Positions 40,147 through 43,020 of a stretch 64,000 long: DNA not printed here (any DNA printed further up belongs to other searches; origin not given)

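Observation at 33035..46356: A 13.3-kb, ten-gene operon combining two ABC importers with four surface-anchored proteins of unknown activity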

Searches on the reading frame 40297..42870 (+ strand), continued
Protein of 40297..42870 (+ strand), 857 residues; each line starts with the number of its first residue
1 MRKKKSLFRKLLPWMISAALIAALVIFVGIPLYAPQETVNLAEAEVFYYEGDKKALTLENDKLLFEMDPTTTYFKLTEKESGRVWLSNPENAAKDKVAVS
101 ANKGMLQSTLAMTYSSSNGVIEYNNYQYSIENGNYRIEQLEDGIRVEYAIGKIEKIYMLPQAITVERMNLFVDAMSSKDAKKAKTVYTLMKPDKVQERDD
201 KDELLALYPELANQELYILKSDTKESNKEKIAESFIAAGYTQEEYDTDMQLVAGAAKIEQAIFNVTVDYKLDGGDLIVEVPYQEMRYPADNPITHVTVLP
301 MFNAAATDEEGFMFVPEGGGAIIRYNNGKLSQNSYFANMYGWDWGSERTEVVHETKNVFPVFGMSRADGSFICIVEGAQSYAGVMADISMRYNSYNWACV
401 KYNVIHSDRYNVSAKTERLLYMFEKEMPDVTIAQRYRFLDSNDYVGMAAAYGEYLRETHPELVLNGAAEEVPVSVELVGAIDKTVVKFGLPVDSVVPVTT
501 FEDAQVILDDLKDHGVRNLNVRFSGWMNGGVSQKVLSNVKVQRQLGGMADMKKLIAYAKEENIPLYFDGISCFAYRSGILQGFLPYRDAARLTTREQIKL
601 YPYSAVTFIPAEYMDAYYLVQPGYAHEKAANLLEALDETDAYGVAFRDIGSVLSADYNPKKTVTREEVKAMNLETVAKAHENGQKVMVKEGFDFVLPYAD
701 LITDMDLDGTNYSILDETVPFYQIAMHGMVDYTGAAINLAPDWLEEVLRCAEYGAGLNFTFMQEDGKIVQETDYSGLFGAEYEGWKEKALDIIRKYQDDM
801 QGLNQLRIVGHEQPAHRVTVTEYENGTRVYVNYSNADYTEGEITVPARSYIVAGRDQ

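Call 52: search_protein_families(library=pfam, alignment_id=A3, max_evalue=0.00001)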
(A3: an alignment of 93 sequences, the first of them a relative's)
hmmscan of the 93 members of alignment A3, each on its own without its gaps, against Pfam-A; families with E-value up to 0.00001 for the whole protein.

A. member 1, L001:650-2323:+ (558 aa): 2 families
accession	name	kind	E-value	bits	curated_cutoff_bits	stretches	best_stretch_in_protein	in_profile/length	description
PF02836.23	Glyco_hydro_2_C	-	3.2e-43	148.4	21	1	253-548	1-296/302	Glycosyl hydrolases family 2, TIM barrel domain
PF00703.27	Glyco_hydro_2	-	1.2e-06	29.7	23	1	206-251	65-109/109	Glycosyl hydrolases family 2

B. families by the number of members that match (of 93 scanned): 88 families (the first 25 are shown)
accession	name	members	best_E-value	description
PF12833.13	HTH_18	4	7.3e-27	Helix-turn-helix domain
PF16499.11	Melibiase_2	4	3.1e-26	Alpha galactosidase A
PF00165.29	HTH_AraC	4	1.5e-22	Bacterial regulatory helix-turn-helix proteins, AraC family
PF17801.7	Melibiase_C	4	1.9e-11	Alpha galactosidase C-terminal beta sandwich domain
PF02311.25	AraC_binding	4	4.3e-09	AraC-like ligand binding domain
PF00331.26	Glyco_hydro_10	3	8.5e-80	Glycosyl hydrolase family 10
PF22740.1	PapZ_C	3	7.1e-46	RapZ C-terminal domain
PF03668.21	RapZ-like_N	3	1.6e-42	RapZ-like N-terminal domain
PF02873.21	MurB_C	3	5.2e-34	UDP-N-acetylenolpyruvoylglucosamine reductase, C-terminal domain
PF02650.20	HTH_WhiA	3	2.4e-29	WhiA C-terminal HTH domain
PF14527.11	LAGLIDADG_WhiA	3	1.4e-25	WhiA LAGLIDADG-like domain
PF01565.28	FAD_binding_4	3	2.1e-23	FAD binding domain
PF10298.14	WhiA_N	3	7e-18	WhiA N-terminal LAGLIDADG-like domain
PF07883.17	Cupin_2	3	6.6e-08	Cupin domain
PF14528.11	LAGLIDADG_3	3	7.1e-07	LAGLIDADG-like domain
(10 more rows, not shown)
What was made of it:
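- Three loci are flanked by envelope or housekeeping genes (MurB, WhiA, RapZ; call 52).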

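Call 68: search_solved_structures(query=L017:4026-5135:+, max_evalue=1e-10)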
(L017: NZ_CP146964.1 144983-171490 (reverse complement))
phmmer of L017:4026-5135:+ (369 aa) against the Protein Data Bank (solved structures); distinct sequences matched with E-value up to 1e-10: 8.
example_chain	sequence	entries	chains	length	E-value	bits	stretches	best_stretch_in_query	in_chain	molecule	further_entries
6eug_A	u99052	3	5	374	4.9e-60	206.9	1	189-361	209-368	Beta-glucanase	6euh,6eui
3vsf_A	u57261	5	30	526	2.2e-42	148.8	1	117-363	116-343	Ricin B lectin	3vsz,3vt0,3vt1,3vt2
6euf_A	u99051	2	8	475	6.5e-37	130.8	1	8-350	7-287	Beta-glucanase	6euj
7bys_A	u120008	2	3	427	1.4e-31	113.3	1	107-351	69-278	Galactan 1,3-beta-galactosidase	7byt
7byv_A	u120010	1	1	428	3e-31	112.2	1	107-351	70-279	Galactan 1,3-beta-galactosidase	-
7byx_A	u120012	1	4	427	8.3e-31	110.7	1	107-351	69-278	Galactan 1,3-beta-galactosidase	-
5flw_A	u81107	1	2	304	1.6e-18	70.3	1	116-352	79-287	EXO-BETA-1,3-GALACTANASE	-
3nqh_A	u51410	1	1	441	6.5e-18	68.3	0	247-349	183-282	Glycosyl hydrolase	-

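Call 69: search_protein_representatives(protein=window:40297-42870:+)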
Query: 857 residues. Proteins with E-value up to 0.001 (for the whole library): 4767; up to 1e-10: 3954; up to 1e-30: 2538. The best 150 are listed.
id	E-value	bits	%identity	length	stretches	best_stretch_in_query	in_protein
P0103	0.0e+00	1197.2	61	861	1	3-856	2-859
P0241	4.8e-237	805.7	48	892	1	2-853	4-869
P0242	1.5e-236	804.1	49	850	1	4-834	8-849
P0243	3.0e-229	780.0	53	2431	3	237-840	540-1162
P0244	7.1e-225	765.5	45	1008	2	199-856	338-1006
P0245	4.5e-222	756.2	43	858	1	3-854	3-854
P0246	4.5e-222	756.2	51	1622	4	235-853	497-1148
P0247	2.1e-220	750.7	43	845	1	21-852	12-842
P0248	2.5e-213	727.3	53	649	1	3-637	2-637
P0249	2.6e-213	727.2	42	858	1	3-854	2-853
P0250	2.9e-203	694.0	41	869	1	12-852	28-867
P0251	9.2e-194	662.6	39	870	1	20-853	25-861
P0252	1.9e-191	654.9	40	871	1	4-851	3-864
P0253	1.3e-186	638.9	39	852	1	46-854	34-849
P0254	3.9e-181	620.8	38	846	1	25-853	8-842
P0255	7.1e-179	613.3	36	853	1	11-851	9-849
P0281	3.3e-133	462.3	30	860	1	16-854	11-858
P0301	4.6e-115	402.3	28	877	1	57-852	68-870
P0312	5.0e-112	392.2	29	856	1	19-852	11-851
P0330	2.4e-105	370.1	28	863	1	56-856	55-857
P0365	6.4e-97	342.2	32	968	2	217-837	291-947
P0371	5.1e-96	339.3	27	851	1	55-853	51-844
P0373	8.3e-96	338.6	31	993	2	211-850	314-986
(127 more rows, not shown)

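Call 70: find_encoding_contigs(protein=P0301, flank=10000, max_places=1)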
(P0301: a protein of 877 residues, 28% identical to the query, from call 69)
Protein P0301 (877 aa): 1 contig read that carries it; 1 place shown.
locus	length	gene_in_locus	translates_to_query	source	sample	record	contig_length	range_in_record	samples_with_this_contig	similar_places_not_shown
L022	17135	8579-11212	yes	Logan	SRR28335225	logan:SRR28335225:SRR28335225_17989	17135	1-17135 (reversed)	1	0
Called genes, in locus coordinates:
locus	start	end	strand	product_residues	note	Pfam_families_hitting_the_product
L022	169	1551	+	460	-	-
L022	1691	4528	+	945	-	PF01547:SBP_bac_1, PF13416:SBP_bac_8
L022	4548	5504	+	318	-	-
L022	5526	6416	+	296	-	PF00528:BPD_transp_1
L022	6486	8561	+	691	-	PF01436:NHL (faint), PF07719:TPR_2 (faint), PF13414:TPR_11 (weak), PF04893:Yip1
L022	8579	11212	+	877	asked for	PF18952:DUF5696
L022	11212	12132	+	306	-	PF00528:BPD_transp_1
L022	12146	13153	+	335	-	PF00528:BPD_transp_1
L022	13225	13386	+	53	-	-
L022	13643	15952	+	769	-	PF17853:GGDEF_2 (weak), PF12833:HTH_18, PF00165:HTH_AraC (weak)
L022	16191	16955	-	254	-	PF00881:Nitroreductase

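Call 71: find_encoding_contigs(protein=P0371, flank=10000, max_places=1)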
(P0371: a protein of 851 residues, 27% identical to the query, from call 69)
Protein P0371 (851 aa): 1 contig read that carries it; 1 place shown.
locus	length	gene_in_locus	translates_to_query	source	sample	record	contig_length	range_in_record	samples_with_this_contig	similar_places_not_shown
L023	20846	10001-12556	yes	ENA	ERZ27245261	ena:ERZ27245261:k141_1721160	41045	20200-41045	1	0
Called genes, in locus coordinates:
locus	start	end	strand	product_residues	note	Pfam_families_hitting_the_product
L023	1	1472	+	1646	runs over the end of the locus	-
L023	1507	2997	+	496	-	-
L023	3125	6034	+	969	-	PF01547:SBP_bac_1, PF13416:SBP_bac_8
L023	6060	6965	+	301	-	PF00528:BPD_transp_1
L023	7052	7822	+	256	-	PF00528:BPD_transp_1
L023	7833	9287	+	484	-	PF01436:NHL (faint), PF08450:SGL (faint)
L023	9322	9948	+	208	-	PF04893:Yip1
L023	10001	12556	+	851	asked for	PF18952:DUF5696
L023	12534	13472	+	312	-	PF00528:BPD_transp_1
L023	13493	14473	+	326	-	PF00528:BPD_transp_1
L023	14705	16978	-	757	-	PF14498:Glyco_hyd_65N_2, PF22124:Glyco_hydro_95_cat, PF21307:Glyco_hydro_95_C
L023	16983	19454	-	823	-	-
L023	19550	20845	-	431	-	?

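Call 72: find_encoding_contigs(protein=P0365, flank=10000, max_places=1)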
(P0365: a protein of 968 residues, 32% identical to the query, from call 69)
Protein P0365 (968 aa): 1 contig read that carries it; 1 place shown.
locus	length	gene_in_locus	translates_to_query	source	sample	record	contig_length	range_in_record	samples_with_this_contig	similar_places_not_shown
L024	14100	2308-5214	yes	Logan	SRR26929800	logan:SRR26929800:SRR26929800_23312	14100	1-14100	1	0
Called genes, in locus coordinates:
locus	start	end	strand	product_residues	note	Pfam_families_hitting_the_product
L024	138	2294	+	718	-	PF01436:NHL (faint), PF08450:SGL (weak), PF04893:Yip1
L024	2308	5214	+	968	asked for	PF18952:DUF5696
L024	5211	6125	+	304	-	PF00528:BPD_transp_1 (weak)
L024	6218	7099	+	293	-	PF00528:BPD_transp_1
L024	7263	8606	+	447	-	PF13416:SBP_bac_8, PF01547:SBP_bac_1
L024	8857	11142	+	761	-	PF01120:Alpha_L_fucos, PF00754:F5_F8_type_C, PF22633:F5_F8_type_C_2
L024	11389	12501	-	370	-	PF02129:Peptidase_S15 (weak), PF00561:Abhydrolase_1, PF12146:Hydrolase_4, PF12697:Abhydrolase_6, PF00326:Peptidase_S9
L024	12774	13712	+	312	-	-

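Call 73: find_encoding_contigs(protein=P0330, flank=10000, max_places=1)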
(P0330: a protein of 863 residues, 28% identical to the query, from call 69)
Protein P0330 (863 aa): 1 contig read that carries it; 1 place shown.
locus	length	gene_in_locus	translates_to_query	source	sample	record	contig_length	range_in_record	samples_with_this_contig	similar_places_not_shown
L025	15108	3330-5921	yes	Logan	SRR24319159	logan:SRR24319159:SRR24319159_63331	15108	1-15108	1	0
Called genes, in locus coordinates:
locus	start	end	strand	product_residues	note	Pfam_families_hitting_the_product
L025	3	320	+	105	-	?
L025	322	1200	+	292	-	PF00528:BPD_transp_1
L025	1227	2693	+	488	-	PF01436:NHL (faint)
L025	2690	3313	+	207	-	PF04893:Yip1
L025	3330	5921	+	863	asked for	PF18952:DUF5696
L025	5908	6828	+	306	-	-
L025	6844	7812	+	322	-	PF00528:BPD_transp_1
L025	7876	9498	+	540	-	-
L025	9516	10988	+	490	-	-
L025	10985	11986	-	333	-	PF00356:LacI, PF00532:Peripla_BP_1, PF13407:Peripla_BP_4, PF13377:Peripla_BP_3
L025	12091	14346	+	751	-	PF14498:Glyco_hyd_65N_2, PF22124:Glyco_hydro_95_cat, PF21307:Glyco_hydro_95_C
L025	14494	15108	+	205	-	?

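Call 79: search_protein_families(library=pfam, proteins=[P0243, P0246, P0244, P0365, P0373], max_evalue=0.001)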
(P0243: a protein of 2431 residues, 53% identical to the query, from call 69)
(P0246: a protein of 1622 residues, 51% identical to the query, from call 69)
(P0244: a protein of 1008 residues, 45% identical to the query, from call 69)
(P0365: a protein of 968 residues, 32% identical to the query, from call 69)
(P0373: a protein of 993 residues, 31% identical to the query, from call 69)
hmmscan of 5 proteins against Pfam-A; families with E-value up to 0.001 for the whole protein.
P0243 (2431 aa): 1 family
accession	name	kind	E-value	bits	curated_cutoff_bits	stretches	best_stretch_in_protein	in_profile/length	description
PF18952.6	DUF5696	-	6.4e-174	580.3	25.6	2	555-1164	10-604/612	Family of unknown function (DUF5696)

P0246 (1622 aa): 1 family
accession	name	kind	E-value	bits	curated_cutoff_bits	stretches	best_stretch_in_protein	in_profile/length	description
PF18952.6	DUF5696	-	5e-179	597.1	25.6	1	506-1145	3-612/612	Family of unknown function (DUF5696)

P0244 (1008 aa): 1 family
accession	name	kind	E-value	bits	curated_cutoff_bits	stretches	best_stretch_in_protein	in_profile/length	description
PF18952.6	DUF5696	-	4.2e-170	567.7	25.6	1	398-1000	20-612/612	Family of unknown function (DUF5696)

P0365 (968 aa): 1 family
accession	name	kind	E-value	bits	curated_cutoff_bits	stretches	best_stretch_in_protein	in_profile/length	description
PF18952.6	DUF5696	-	7.7e-199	662.6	25.6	1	319-960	5-612/612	Family of unknown function (DUF5696)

P0373 (993 aa): 1 family
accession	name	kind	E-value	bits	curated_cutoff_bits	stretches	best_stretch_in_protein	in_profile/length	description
PF18952.6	DUF5696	-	1.1e-188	629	25.6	1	349-986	5-612/612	Family of unknown function (DUF5696)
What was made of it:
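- Tried and rejected: Large DUF5696 proteins (P0243 at 2,431 aa, P0246 at 1,622 aa) showed no extra Pfam domains that could act as informative fusions (call 79).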

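Call 81: find_encoding_contigs(protein=P0255, flank=10000, max_places=1)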
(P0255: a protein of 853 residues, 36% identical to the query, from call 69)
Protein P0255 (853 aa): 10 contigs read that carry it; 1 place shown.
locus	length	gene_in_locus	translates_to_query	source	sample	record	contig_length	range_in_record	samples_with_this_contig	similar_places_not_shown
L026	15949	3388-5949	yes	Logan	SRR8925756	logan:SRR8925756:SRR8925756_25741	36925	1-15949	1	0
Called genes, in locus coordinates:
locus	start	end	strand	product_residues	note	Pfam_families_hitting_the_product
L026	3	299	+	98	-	?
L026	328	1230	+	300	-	PF00528:BPD_transp_1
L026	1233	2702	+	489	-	-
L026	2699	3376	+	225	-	PF04893:Yip1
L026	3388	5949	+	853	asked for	PF18952:DUF5696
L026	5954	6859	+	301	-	PF00528:BPD_transp_1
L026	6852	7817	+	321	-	PF00528:BPD_transp_1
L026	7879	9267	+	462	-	PF01547:SBP_bac_1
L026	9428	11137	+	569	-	PF01547:SBP_bac_1, PF13416:SBP_bac_8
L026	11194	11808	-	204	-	-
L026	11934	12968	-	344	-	PF00356:LacI, PF13377:Peripla_BP_3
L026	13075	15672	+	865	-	PF24575:TPR_Slam (faint), PF12895:ANAPC3 (faint), PF13428:TPR_14 (faint), PF13181:TPR_8 (faint), PF13424:TPR_12 (weak), PF13432:TPR_16, PF14559:TPR_19, PF23914:TPR_CcmH_CycH (weak), +3 more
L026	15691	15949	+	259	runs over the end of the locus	PF03372:Exo_endo_phos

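Call 82: find_encoding_contigs(protein=P0281, flank=10000, max_places=1)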
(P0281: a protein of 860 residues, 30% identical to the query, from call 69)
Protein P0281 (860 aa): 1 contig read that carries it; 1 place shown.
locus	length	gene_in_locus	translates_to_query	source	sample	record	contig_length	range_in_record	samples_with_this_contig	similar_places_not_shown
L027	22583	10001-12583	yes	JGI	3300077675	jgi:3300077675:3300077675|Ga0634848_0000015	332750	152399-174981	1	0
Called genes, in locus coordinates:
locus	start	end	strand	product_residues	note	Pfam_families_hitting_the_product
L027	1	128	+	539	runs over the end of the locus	-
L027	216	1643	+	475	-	PF00884:Sulfatase, PF01663:Phosphodiest, PF16347:SGSH_C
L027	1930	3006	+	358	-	PF12708:Pect-lyase_RHGA_epim, PF05048:NosD (faint), PF13229:Beta_helix (weak)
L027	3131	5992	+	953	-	PF01547:SBP_bac_1, PF13416:SBP_bac_8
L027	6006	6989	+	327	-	PF00528:BPD_transp_1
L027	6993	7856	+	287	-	PF00528:BPD_transp_1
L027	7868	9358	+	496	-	PF01436:NHL (faint)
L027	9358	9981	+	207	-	PF04893:Yip1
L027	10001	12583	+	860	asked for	PF18952:DUF5696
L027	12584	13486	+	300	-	PF00528:BPD_transp_1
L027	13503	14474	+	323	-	PF00528:BPD_transp_1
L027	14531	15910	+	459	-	PF01547:SBP_bac_1, PF13416:SBP_bac_8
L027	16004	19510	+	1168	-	PF02018:CBM_4_9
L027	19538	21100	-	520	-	PF00072:Response_reg, PF00165:HTH_AraC (weak), PF12833:HTH_18, PF00165:HTH_AraC (weak)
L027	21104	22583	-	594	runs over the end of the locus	PF06580:His_kinase, PF02518:HATPase_c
